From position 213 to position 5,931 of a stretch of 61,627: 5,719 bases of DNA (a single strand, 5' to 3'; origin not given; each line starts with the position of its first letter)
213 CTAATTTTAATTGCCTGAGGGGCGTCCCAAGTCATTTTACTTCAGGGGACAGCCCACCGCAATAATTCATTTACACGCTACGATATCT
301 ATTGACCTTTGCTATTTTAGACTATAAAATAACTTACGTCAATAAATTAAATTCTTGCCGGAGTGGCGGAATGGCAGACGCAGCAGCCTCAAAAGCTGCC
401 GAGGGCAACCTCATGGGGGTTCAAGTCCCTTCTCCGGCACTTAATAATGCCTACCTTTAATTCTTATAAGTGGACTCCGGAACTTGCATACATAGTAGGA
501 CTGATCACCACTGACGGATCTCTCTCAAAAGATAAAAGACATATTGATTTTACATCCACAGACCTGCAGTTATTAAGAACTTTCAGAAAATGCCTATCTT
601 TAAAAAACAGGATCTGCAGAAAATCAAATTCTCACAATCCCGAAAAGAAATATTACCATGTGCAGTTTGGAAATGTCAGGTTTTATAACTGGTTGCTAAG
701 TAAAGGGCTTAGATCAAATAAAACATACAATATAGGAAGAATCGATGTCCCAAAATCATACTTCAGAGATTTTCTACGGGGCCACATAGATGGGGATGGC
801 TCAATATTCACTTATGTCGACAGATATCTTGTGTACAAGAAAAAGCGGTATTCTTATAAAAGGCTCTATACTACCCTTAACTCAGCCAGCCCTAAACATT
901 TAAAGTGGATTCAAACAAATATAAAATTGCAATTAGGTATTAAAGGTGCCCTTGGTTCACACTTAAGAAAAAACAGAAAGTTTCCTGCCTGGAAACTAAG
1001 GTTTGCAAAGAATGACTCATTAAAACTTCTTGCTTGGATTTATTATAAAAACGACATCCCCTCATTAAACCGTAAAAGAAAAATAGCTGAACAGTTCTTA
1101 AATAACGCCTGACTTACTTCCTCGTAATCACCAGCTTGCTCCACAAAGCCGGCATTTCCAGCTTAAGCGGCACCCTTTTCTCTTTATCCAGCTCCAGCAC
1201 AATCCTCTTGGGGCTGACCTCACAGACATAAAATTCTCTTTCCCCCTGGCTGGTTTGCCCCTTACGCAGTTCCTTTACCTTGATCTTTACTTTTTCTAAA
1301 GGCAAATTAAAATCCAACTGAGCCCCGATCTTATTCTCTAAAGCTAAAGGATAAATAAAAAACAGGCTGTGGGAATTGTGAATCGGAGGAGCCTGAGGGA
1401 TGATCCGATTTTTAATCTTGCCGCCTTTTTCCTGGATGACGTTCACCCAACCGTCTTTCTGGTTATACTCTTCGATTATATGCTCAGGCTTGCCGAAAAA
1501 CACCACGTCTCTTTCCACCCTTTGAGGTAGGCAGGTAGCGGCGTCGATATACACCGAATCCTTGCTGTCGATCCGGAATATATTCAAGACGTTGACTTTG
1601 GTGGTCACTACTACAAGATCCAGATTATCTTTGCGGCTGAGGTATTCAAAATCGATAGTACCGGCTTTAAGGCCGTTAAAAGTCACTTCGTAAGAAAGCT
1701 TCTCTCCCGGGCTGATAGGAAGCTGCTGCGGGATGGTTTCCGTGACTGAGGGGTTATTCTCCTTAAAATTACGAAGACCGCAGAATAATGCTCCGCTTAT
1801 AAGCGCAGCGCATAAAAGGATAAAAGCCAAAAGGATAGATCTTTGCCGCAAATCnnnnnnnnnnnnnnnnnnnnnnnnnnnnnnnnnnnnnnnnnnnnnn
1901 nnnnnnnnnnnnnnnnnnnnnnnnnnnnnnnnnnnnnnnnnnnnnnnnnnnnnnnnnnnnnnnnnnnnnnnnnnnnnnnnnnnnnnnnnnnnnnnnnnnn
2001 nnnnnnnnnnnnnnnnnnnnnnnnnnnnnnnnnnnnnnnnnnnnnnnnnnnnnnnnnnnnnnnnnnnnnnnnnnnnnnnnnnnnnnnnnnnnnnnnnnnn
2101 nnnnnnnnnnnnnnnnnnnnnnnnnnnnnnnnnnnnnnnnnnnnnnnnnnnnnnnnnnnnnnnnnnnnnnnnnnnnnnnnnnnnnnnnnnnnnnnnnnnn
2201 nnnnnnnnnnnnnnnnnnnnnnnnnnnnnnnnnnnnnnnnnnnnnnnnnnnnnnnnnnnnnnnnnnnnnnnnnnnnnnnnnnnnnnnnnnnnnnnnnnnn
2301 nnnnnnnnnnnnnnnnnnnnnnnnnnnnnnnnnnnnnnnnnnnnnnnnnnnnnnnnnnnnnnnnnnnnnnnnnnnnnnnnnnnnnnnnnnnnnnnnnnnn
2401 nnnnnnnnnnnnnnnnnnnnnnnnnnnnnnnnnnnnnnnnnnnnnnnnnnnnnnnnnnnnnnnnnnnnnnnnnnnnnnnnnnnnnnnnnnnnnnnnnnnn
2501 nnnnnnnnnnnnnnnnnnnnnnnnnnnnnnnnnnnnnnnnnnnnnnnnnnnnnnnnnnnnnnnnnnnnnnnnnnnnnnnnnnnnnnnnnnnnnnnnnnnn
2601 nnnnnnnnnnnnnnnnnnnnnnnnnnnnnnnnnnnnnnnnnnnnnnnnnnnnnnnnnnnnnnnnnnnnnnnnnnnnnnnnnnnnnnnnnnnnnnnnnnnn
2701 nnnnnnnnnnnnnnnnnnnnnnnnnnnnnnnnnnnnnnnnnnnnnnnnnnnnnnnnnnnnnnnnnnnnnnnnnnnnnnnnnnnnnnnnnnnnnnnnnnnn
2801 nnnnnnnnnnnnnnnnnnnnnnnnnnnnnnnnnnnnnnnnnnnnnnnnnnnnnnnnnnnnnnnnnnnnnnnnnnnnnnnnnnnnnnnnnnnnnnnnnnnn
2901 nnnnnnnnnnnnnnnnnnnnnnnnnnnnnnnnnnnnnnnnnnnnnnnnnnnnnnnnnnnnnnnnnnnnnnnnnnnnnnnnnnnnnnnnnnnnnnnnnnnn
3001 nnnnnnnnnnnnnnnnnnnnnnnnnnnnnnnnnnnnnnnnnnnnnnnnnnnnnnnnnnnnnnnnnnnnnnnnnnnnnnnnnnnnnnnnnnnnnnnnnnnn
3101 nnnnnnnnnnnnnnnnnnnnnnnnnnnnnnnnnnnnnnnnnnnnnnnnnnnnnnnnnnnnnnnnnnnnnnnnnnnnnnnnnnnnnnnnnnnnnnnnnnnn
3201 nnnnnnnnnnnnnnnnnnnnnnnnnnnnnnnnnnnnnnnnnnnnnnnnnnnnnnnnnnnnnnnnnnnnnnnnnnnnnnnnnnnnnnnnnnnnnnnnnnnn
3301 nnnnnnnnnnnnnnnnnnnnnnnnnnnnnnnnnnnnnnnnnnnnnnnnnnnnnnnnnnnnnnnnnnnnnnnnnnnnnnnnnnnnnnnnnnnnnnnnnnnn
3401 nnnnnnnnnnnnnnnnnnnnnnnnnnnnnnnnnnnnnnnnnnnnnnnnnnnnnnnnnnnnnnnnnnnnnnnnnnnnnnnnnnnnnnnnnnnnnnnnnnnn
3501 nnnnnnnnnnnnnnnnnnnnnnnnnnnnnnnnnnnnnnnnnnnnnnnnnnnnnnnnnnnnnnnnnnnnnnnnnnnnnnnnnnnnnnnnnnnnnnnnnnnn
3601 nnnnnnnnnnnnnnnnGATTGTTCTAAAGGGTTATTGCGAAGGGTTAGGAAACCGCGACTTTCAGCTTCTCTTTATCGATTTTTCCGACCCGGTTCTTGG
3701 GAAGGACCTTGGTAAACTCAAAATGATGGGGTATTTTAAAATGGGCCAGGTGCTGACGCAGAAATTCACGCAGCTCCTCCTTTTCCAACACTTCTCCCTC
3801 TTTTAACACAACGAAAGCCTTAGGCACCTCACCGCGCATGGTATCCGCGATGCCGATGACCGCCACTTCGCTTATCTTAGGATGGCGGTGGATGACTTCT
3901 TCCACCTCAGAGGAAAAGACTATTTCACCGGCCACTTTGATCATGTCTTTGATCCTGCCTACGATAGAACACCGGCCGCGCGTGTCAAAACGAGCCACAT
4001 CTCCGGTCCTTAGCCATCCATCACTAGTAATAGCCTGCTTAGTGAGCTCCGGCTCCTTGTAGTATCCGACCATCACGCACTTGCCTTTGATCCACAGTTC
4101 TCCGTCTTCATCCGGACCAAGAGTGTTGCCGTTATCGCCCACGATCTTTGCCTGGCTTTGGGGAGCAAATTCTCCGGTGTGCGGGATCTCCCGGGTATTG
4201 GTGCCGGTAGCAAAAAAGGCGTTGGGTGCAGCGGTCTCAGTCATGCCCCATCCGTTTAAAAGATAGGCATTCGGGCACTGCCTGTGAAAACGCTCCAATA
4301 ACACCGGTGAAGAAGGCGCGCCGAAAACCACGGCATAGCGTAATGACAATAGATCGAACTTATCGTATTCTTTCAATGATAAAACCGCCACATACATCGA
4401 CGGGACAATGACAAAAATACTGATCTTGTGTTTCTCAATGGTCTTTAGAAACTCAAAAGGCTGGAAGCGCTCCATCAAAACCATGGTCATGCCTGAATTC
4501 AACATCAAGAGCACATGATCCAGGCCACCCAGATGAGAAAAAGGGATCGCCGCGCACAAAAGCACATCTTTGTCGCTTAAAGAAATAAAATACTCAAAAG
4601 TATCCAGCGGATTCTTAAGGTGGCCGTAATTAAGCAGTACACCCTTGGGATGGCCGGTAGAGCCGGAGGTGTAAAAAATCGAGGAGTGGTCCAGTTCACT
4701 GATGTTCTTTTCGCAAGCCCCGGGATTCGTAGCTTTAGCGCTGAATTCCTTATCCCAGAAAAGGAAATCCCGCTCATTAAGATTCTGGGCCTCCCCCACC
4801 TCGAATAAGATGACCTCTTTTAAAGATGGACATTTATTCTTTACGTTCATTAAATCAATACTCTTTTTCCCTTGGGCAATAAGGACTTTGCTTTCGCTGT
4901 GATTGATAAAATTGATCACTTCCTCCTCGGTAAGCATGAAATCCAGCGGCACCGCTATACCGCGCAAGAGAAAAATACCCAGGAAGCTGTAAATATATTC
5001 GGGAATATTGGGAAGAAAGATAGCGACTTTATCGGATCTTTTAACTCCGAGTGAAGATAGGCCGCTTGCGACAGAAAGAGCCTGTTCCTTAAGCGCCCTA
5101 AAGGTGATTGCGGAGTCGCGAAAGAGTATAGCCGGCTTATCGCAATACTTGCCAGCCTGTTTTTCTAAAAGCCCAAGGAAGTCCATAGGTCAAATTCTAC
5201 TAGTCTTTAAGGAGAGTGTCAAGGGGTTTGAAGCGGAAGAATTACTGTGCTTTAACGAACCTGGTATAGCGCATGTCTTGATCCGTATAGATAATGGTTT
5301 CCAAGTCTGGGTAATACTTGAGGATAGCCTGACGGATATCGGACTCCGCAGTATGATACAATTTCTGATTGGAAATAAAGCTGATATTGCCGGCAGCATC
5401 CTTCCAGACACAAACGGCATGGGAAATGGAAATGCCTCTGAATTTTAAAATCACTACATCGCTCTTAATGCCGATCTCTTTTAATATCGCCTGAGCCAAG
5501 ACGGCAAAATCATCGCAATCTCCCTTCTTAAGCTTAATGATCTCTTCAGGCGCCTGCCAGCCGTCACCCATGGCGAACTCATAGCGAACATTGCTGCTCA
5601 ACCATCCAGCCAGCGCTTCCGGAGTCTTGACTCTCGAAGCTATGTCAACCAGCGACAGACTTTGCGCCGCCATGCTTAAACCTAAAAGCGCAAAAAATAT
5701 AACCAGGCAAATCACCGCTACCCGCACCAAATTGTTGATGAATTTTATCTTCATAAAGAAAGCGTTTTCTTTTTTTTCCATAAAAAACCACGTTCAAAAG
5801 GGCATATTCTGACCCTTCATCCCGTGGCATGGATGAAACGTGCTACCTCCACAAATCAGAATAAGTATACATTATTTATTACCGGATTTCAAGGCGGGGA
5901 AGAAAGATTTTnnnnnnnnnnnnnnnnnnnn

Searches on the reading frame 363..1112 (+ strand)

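Call 77: search_protein_families(library=pfam, proteins=[window:363-1112:+], max_evalue=0.00001)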
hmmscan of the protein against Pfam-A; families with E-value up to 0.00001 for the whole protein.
window:363-1112:+ (249 aa): 1 family
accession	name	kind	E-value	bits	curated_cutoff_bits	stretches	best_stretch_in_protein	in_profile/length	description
PF14528.11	LAGLIDADG_3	-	6.3e-10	39.6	22.5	1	40-80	3-45/82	LAGLIDADG-like domain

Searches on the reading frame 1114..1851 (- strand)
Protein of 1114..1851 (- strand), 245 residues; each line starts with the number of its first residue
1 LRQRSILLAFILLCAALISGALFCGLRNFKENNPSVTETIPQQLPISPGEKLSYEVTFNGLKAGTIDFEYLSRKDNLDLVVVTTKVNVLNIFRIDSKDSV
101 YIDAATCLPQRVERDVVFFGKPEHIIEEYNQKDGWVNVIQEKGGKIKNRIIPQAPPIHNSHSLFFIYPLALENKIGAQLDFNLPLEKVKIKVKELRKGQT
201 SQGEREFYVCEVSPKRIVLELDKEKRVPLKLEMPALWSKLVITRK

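Call 77: search_protein_families(library=pfam, proteins=[window:1114-1851:-], max_evalue=0.00001)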
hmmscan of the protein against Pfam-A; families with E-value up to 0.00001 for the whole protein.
window:1114-1851:- (245 aa): 1 family
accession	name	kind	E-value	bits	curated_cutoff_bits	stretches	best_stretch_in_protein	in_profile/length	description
PF11306.15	DUF3108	-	1.2e-08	35.5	26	1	53-234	1-198/209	Protein of unknown function (DUF3108)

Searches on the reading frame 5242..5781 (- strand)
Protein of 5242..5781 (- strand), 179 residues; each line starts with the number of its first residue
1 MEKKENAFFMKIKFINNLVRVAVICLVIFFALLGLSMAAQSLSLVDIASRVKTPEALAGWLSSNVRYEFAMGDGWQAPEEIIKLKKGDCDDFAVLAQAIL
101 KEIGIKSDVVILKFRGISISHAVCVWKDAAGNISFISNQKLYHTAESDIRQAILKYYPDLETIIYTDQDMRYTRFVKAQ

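Call 77: search_protein_families(library=pfam, proteins=[window:5242-5781:-], max_evalue=0.00001)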
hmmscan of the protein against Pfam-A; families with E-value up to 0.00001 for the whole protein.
window:5242-5781:- (179 aa): 2 families
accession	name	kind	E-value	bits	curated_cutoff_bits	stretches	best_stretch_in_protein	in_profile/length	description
PF04473.18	DUF553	-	2.3e-09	37.3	20.5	1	50-142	15-116/140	Transglutaminase-like domain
PF01841.26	Transglut_core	-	2.2e-07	31.6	23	1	53-111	17-76/108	Transglutaminase-like superfamily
